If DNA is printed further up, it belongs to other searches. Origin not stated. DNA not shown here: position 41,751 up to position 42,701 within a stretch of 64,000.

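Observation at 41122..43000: LicD transferase + TagD-like cytidylyltransferase + truncated pyruvate-kinase barrel: candidate CDP-activated phospho-substituent pathway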

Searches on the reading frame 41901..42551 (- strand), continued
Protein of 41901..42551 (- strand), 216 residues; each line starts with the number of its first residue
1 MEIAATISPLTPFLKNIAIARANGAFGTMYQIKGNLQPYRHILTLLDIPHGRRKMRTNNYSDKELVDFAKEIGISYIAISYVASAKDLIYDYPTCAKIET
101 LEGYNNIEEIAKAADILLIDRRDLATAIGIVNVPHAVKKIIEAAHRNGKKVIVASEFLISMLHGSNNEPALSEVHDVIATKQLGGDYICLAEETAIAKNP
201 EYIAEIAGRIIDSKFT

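Call 16: find_related_loci(query=A1, collection=viral_contigs, flank=10000)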
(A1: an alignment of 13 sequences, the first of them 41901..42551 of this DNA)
Query A1 (216 aa) in viral_contigs; peptide patterns used: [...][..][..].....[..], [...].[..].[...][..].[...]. (x = any residue, [..] = any of these).
55 stretches matched a pattern, but none encodes a relative of the query by tblastn (E <= 1e-3).

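Call 18: search_protein_families(library=pfam, proteins=[L006:487-1125:+, L006:1254-1685:+, L006:2890-3990:-, L006:4065-4922:+, L006:4965-5642:+, L006:5668-6906:+, L006:6947-7567:-, L006:7478-8020:+, L006:8057-8614:+, L006:8955-9674:-], max_evalue=0.001)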
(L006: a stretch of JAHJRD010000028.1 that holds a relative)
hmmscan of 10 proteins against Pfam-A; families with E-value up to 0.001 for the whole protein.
L006:487-1125:+ (212 aa): 9 families
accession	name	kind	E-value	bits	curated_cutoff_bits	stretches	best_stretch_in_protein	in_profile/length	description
PF01135.25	PCMT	-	2.6e-64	217.3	20.3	1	4-207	3-208/210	Protein-L-isoaspartate(D-aspartate) O-methyltransferase (PCMT)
PF13847.12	Methyltransf_31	-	5.5e-10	39.5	27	1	73-190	2-127/145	Methyltransferase domain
PF08704.16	GCD14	-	4.2e-09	36.9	26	1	63-140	29-108/247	tRNA methyltransferase complex GCD14 subunit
PF13649.12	Methyltransf_25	-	5e-07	30.8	27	1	78-160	1-81/97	Methyltransferase domain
PF00398.26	RrnaAD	-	1.3e-06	28.1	24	1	65-135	21-86/263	Ribosomal RNA adenine dimethylase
PF05175.20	MTS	-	5.6e-06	26.5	23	1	65-148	22-103/170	Methyltransferase small domain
PF01209.24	Ubie_methyltran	-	1.1e-05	25.3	20.1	1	70-149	43-122/233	ubiE/COQ5 methyltransferase family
PF01596.23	Methyltransf_3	-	1.3e-05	25.1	22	1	69-137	39-108/204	O-methyltransferase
PF01269.23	Fibrillarin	-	5.4e-05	22.9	27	1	63-111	60-108/227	Fibrillarin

L006:1254-1685:+ (143 aa): 0 families

L006:2890-3990:- (366 aa): 1 family
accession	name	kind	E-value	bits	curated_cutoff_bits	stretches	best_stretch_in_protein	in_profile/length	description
PF04055.27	Radical_SAM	-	3.3e-14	53.8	29.5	1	71-213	3-143/166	Radical SAM superfamily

L006:4065-4922:+ (285 aa): 0 families

L006:4965-5642:+ (225 aa): 2 families
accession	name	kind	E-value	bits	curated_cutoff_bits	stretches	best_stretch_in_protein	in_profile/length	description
PF00224.27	PK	-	1.2e-58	199.2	30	2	70-208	187-328/328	Pyruvate kinase, barrel domain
PF03328.21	HpcH_HpaI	-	0.00058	19.7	25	0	80-126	91-147/221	HpcH/HpaI aldolase/citrate lyase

L006:5668-6906:+ (412 aa): 3 families
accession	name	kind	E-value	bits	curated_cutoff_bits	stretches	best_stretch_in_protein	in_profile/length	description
PF09249.16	tRNA_NucTransf2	-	5.9e-30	104.2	27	1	143-265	1-113/113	tRNA nucleotidyltransferase, second domain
PF21133.2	CAA_C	-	1.1e-09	38.5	22.2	1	295-395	17-118/144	CCA-adding enzyme, C-terminal domain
PF01909.29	NTP_transf_2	-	3e-06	28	21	1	40-124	18-86/93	Nucleotidyltransferase domain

L006:6947-7567:- (206 aa): 1 family
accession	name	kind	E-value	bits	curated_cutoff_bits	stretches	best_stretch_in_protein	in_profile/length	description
PF02661.23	Fic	-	3e-18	66.9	24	1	56-144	9-93/93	Fic/DOC family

L006:7478-8020:+ (180 aa): 0 families

L006:8057-8614:+ (185 aa): 1 family
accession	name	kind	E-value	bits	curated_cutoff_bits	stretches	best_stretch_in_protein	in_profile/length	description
PF01725.21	Ham1p_like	-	7.9e-43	146.9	22.5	1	3-179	1-186/186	Ham1 family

L006:8955-9674:- (239 aa): 1 family
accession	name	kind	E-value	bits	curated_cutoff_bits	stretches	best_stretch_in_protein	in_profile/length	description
PF01769.21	MgtE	-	4.3e-12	46.8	27.6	1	101-233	2-124/125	Divalent cation transporter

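Call 27: predict_structure(alignment_id=A1)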
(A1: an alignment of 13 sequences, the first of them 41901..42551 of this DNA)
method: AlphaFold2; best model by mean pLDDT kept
length: 216 residues; sequences in the alignment: 13
mean_pLDDT: 90.7   pTM: 0.88
mean pLDDT of the five models: 90.7, 90.6, 90.5, 90.1, 89.7
residues with pLDDT >= 90: 153; 70-90: 49; 50-70: 12; < 50: 2
segments of 3 or more residues with pLDDT < 50: none
pLDDT, mean of each block of 10 residues (from residue 1): 93 89 93 94 95 84 97 97 96 97 98 98 93 96 98 80 66 88 95 83 89 67
secondary structure, 60 per line:
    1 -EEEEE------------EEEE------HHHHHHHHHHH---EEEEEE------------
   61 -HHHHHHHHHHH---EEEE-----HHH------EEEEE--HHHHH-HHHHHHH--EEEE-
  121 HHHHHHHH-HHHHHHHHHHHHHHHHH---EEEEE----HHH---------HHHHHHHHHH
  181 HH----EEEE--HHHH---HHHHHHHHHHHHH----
elements in order: E2-6 E19-22 H29-39 E43-48 H62-72 E76-79 E94-98 H101-105 H107-113 E116-119 H121-128 H130-146 E150-154 H171-182 E187-190 H193-196 H200-212

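Call 30: fold_search(model_id=the predicted structure, library=pdb)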
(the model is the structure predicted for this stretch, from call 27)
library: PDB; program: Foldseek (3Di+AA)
matches with E <= 10: 1819; with E <= 0.001: 588
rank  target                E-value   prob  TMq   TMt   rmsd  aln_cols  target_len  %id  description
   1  5wrp_C                2.8e-15  1.00  0.85  0.49   3.6       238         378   26  T-state crystal structure of pyruvate kinase from Mycobacterium tuberculosis (released 2017-11-15)
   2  3qv9_B                8.5e-15  1.00  0.87  0.49   3.2       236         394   27  Crystal structure of Trypanosoma cruzi pyruvate kinase(TcPYK)in complex with ponceau S. (released 2011-07-06)
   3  6su1_G                9.5e-15  1.00  0.81  0.44   5.5       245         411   26  Trypanosoma congolense pyruvate kinase in complex with citrate and glycerol (released 2020-03-04)
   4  4qg9_C                1.1e-14  1.00  0.84  0.45   4.4       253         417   22  crystal structure of PKM2-R399E mutant (released 2015-02-25)
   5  6qxl_J                1.4e-14  1.00  0.87  0.48   3.8       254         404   24  Crystal Structure of Pyruvate Kinase II (PykA) from Pseudomonas aeruginosa in complex with sodium malonate, magnesium  (released 2019-09-11)
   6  4rpp_C                1.4e-14  1.00  0.83  0.47   3.2       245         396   24  crystal structure of PKM2-K422R mutant bound with FBP (released 2015-02-25)
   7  4rpp_D                1.8e-14  1.00  0.83  0.45   3.3       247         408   24  crystal structure of PKM2-K422R mutant bound with FBP (released 2015-02-25)
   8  4qg8_D                1.9e-14  1.00  0.82  0.45   3.5       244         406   24  crystal structure of PKM2-K305Q mutant (released 2015-02-25)
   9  8hgf_C                2.2e-14  1.00  0.86  0.46   2.7       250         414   24  Human PKM2 mutant - C326S (released 2023-11-15)
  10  4rpp_A                2.2e-14  1.00  0.83  0.45   4.6       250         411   24  crystal structure of PKM2-K422R mutant bound with FBP (released 2015-02-25)
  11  5sch_B                2.3e-14  1.00  0.83  0.43   3.6       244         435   24  Structure of liver pyruvate kinase in complex with anthraquinone derivative 100 (released 2022-03-16)
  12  6nn4_D                2.6e-14  1.00  0.87  0.47   2.7       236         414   25  The structure of human liver pyruvate kinase, hLPYK-D499N, in complex with Fru-1,6-BP (released 2019-06-19)
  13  6su1_A                2.9e-14  1.00  0.80  0.41   5.9       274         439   24  Trypanosoma congolense pyruvate kinase in complex with citrate and glycerol (released 2020-03-04)
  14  7ueh_E                3.2e-14  1.00  0.86  0.50   3.6       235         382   25  Pyruvate kinase from Zymomonas mobilis (released 2023-03-29)
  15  7ueh_F                3.2e-14  1.00  0.85  0.49   4.8       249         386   22  Pyruvate kinase from Zymomonas mobilis (released 2023-03-29)
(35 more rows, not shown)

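Call 33: search_protein_families(library=phrogs, proteins=[L004:5436-5900:+, L004:5902-6417:+, L004:6464-7015:+, L004:6984-7535:+, L004:7532-7972:+, L004:8012-8638:+, L004:8635-10260:+, L004:10257-10715:+, L004:11597-12184:+, L004:12126-13499:+], max_evalue=0.001)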
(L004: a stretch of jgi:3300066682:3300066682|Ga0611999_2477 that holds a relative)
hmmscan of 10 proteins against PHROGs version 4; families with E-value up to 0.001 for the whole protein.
L004:5436-5900:+ (154 aa): 0 families

L004:5902-6417:+ (171 aa): 0 families

L004:6464-7015:+ (183 aa): 0 families

L004:6984-7535:+ (183 aa): 0 families

L004:7532-7972:+ (146 aa): 1 family
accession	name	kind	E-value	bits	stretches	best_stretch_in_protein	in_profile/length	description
phrog_7878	-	other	1.1e-18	68.5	1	1-142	1-130/131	bifunctional heptose 7-phosphate kinase/heptose 1-phosphate adenyltransferase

L004:8012-8638:+ (208 aa): 1 family
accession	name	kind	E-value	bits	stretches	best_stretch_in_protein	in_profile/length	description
phrog_25828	-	unknown function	2.3e-10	40.5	1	51-204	189-353/500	-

L004:8635-10260:+ (541 aa): 0 families

L004:10257-10715:+ (152 aa): 0 families

L004:11597-12184:+ (195 aa): 0 families

L004:12126-13499:+ (457 aa): 1 family
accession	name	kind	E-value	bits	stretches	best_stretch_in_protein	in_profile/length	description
phrog_2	-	head and packaging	3.9e-21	76.5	1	11-451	261-592/807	terminase large subunit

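Call 34: search_protein_families(library=pfam, proteins=[L004:5436-5900:+, L004:5902-6417:+, L004:6464-7015:+, L004:6984-7535:+, L004:7532-7972:+, L004:8635-10260:+, L004:10257-10715:+, L001:11118-11861:+, L001:8444-9400:+, L001:7014-8435:+], max_evalue=0.01)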
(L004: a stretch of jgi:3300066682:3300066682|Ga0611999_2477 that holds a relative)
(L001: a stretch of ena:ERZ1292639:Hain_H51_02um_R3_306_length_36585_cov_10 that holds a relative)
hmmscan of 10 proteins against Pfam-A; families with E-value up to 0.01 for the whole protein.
L004:5436-5900:+ (154 aa): 0 families

L004:5902-6417:+ (171 aa): 0 families

L004:6464-7015:+ (183 aa): 2 families
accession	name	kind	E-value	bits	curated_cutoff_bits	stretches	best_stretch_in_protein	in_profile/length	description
PF13489.12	Methyltransf_23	-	6.5e-07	29.7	27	1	32-150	21-148/164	Methyltransferase domain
PF08242.18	Methyltransf_12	-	0.00014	22.9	30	1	38-112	1-89/98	Methyltransferase domain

L004:6984-7535:+ (183 aa): 1 family
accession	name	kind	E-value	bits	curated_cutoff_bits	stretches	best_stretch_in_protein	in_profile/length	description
PF04991.19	LicD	-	2.6e-05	24.9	22.6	1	24-57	8-41/227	LicD family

L004:7532-7972:+ (146 aa): 2 families
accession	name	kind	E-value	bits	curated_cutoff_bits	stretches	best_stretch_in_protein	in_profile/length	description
PF01467.32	CTP_transf_like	-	7.6e-15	55.7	21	1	5-139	1-133/133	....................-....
PF06574.18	FAD_syn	-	3.6e-09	37.1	27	1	3-79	8-88/158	FAD synthetase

L004:8635-10260:+ (541 aa): 3 families
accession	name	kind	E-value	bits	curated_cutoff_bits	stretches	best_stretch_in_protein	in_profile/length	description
PF00535.33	Glycos_transf_2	-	2e-26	93.3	23.3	2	5-128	2-128/168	Glycosyl transferase family 2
PF13641.12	Glyco_tranf_2_3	-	7.7e-10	39.6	27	1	274-491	3-214/230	Glycosyltransferase like family 2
PF13712.12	Glyco_tranf_2_5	-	1.3e-05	25.4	27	0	345-401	42-100/210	Glycosyltransferase like family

L004:10257-10715:+ (152 aa): 0 families

L001:11118-11861:+ (247 aa): 1 family
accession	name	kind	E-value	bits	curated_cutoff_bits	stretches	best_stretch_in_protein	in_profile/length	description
PF03372.29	Exo_endo_phos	-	1.3e-16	61.4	24.5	1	10-228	2-212/225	Endonuclease/Exonuclease/phosphatase family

L001:8444-9400:+ (318 aa): 8 families
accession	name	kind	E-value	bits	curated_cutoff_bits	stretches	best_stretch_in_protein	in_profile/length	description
PF13489.12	Methyltransf_23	-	2.4e-23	83.1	27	1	82-228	14-161/164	Methyltransferase domain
PF08241.18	Methyltransf_11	-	4e-15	56.7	21.2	1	94-186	1-94/95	Methyltransferase domain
PF08242.18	Methyltransf_12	-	8.8e-15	55.7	30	1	94-185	1-98/98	Methyltransferase domain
PF13847.12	Methyltransf_31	-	5.2e-14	52.6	27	1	89-202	3-125/145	Methyltransferase domain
PF13649.12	Methyltransf_25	-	6.9e-13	49.5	27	1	93-183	1-97/97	Methyltransferase domain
PF07021.18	MetW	-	0.00018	21.6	21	1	93-174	17-97/193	Methionine biosynthesis protein MetW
PF05219.18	DREV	-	0.00078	19.1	26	1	84-188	88-187/265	DREV methyltransferase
PF08003.17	Methyltransf_9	-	0.001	18.5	23.8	1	87-187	113-217/315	Protein of unknown function (DUF1698)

L001:7014-8435:+ (473 aa): 3 families
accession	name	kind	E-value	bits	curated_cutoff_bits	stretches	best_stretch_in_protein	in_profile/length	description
PF05159.20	Capsule_synth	-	1.3e-10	41.8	20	1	324-400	188-269/310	Capsule polysaccharide biosynthesis protein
PF04007.18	DUF354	-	0.0053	16.3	22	1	346-389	239-282/349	Protein of unknown function (DUF354)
PF02350.25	Epimerase_2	-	0.0082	15.5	30.6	0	339-392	229-284/347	UDP-N-acetylglucosamine 2-epimerase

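Call 46: search_protein_representatives(alignment_id=A1)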
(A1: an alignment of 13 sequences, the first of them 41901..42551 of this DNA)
Query: 13 sequences, 221 profile positions. Proteins with E-value up to 0.001 (for the whole library): 9946; up to 1e-10: 5852; up to 1e-30: 45. The best 150 are listed.
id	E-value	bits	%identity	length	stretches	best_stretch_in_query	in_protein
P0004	1.2e-105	367.9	-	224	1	1-219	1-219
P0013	2.0e-76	272.3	-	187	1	32-215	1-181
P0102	1.4e-65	236.9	-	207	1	1-211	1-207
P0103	6.8e-57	208.5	-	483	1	2-217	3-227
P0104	1.3e-56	207.6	-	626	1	2-215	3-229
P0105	2.9e-50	186.8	-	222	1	1-209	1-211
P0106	3.7e-48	179.9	-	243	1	2-212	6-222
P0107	4.3e-45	169.9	-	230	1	2-215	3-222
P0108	7.7e-45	169.0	-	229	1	2-168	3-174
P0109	1.5e-43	164.8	-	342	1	1-213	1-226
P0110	1.8e-43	164.6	-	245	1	3-216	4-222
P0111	7.1e-42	159.3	-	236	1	3-214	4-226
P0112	9.8e-42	158.9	-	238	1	3-212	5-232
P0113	1.7e-41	158.1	-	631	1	2-213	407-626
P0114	2.6e-39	150.9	-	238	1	4-216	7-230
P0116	7.7e-37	142.9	-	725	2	62-215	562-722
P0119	1.2e-34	135.7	-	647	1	2-212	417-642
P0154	4.3e-30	120.8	-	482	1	16-216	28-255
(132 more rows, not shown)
